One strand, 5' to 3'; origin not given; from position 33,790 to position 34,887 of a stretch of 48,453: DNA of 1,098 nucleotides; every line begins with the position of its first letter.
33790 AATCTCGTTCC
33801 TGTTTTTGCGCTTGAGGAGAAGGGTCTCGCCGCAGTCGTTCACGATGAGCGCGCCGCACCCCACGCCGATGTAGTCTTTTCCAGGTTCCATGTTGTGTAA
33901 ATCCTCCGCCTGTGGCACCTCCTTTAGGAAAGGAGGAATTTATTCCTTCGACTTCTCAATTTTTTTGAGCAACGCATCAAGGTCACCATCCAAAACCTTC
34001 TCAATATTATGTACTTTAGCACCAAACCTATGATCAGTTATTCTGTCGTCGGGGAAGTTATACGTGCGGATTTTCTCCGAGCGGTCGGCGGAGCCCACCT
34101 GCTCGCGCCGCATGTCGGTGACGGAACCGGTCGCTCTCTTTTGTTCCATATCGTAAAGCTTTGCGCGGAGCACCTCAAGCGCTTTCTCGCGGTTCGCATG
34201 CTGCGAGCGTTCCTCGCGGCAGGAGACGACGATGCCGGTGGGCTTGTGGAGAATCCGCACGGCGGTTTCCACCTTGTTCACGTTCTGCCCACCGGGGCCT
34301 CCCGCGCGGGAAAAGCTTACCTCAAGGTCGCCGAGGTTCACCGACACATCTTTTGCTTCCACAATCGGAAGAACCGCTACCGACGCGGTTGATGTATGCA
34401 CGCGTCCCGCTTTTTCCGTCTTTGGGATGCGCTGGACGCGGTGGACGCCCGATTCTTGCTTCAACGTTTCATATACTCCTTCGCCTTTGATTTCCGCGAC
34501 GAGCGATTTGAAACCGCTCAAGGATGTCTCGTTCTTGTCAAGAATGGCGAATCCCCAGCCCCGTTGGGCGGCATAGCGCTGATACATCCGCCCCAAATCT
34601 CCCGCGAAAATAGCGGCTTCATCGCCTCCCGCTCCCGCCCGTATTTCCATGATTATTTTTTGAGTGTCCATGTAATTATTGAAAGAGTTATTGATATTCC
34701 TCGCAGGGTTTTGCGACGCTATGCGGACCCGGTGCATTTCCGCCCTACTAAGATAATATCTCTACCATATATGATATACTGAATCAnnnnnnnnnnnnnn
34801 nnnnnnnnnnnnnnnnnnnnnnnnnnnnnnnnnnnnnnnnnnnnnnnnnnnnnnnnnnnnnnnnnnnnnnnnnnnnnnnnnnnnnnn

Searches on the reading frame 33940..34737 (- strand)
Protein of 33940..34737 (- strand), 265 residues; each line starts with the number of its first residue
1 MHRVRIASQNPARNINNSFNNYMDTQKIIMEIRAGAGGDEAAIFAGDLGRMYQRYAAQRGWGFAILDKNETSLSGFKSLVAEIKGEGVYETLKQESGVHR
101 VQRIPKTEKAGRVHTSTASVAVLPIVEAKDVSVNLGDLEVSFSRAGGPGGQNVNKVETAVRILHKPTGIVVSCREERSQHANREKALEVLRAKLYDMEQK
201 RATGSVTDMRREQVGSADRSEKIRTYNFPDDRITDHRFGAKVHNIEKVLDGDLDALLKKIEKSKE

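Call 66: search_protein_families(library=pfam, proteins=[window:33940-34737:-], max_evalue=0.01)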
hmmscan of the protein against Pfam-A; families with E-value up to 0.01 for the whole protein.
window:33940-34737:- (265 aa): 2 families
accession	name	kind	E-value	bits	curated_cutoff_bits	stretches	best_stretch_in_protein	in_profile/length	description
PF03462.23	PCRF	-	1.8e-45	155.6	24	1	20-120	92-194/194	PCRF domain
PF00472.26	RF-1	-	2.1e-39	134.5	35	1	130-237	4-116/116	RF-1 domain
